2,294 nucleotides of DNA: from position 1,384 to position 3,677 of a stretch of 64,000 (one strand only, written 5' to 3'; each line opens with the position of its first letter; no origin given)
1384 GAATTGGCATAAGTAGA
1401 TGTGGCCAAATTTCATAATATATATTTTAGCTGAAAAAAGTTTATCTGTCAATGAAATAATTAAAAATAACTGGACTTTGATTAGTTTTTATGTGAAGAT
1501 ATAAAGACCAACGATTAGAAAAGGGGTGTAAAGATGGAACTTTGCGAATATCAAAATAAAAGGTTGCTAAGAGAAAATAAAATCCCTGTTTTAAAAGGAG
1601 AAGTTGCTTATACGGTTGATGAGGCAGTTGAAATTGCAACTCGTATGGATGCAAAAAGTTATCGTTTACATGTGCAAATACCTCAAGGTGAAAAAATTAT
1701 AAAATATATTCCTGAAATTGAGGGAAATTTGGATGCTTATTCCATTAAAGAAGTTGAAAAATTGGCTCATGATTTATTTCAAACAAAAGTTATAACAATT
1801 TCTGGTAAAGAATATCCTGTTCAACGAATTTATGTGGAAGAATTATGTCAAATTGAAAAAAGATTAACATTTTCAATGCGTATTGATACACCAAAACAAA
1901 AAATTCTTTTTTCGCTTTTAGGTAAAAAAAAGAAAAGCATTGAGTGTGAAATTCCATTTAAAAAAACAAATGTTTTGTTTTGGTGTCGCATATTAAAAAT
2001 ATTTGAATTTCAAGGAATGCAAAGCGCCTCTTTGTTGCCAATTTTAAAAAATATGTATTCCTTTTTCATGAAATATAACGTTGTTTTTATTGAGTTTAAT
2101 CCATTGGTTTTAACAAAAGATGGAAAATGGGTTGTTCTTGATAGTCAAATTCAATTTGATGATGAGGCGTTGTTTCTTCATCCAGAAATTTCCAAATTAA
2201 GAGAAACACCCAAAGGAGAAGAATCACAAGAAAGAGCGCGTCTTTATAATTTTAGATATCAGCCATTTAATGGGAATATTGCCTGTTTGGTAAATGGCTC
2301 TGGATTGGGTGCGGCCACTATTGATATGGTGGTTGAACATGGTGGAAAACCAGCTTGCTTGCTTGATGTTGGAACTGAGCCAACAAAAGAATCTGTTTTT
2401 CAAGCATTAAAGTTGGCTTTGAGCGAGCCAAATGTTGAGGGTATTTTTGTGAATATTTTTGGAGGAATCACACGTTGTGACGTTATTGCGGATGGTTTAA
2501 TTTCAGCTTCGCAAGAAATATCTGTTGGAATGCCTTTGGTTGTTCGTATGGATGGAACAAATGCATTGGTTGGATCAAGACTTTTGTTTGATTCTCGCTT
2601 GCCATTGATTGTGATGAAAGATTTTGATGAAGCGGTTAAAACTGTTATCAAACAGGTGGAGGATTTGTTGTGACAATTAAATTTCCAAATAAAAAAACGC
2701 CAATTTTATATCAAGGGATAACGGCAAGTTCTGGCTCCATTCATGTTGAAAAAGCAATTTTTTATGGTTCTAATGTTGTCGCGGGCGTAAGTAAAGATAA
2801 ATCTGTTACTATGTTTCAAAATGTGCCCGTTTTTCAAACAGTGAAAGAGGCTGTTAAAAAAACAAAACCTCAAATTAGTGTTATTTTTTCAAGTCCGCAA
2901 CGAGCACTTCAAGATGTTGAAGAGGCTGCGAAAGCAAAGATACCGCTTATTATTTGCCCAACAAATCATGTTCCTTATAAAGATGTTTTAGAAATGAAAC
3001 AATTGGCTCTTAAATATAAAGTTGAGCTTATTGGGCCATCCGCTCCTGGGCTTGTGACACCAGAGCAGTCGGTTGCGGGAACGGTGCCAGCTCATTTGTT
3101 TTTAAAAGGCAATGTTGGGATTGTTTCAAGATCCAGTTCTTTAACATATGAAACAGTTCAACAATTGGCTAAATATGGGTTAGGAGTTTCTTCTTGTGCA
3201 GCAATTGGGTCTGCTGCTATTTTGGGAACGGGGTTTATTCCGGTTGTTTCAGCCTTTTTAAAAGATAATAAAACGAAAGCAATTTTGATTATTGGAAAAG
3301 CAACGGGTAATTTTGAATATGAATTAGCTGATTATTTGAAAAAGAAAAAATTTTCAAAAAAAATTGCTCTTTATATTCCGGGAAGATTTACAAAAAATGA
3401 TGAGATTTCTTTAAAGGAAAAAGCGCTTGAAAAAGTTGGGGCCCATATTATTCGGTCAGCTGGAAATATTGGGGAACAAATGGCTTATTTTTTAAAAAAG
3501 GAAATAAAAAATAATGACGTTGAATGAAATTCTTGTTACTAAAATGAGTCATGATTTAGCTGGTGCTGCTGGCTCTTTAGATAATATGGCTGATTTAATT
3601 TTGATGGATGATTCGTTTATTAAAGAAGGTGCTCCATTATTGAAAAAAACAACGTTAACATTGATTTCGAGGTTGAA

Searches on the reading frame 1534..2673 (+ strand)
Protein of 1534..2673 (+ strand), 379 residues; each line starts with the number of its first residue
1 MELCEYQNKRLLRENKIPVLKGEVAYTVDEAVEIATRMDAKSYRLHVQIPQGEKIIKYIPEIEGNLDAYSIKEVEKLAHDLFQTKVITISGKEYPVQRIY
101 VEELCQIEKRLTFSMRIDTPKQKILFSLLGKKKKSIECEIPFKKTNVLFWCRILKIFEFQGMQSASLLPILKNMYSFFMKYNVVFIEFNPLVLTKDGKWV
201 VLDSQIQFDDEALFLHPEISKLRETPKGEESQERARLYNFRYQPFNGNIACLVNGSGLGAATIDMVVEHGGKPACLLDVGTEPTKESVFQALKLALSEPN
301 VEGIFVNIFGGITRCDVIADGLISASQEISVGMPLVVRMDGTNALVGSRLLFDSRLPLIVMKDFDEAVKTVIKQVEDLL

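Call 35: search_protein_families(library=pfam, proteins=[window:1534-2673:+], max_evalue=0.0001)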
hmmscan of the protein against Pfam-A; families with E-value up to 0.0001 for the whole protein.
window:1534-2673:+ (379 aa): 3 families
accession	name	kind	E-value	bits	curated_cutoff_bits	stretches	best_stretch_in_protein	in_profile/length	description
PF00549.24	Ligase_CoA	-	5.6e-20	72.2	24.5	1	252-345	1-96/128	CoA-ligase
PF08442.15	ATP-grasp_2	-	4.1e-17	62.9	29.5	1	3-126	2-122/202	ATP-grasp domain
PF24948.1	Citrate_synth_N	-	6.6e-06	26.1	83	1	163-215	176-227/232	ATP-citrate synthase ATP-grasp domain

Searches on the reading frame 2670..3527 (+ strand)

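Call 35: search_protein_families(library=pfam, proteins=[window:2670-3527:+], max_evalue=0.0001)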
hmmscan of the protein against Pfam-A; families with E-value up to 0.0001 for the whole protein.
window:2670-3527:+ (285 aa): 3 families
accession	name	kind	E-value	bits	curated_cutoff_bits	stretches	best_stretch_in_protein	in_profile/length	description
PF02629.25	CoA_binding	-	4.8e-15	56.5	22.3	1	7-98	1-95/97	CoA binding domain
PF00549.24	Ligase_CoA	-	2.8e-08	34.4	24.5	1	152-264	1-118/128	CoA-ligase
PF13607.11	Succ_CoA_lig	-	6e-08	33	27.4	1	146-246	1-98/138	Succinyl-CoA ligase like flavodoxin domain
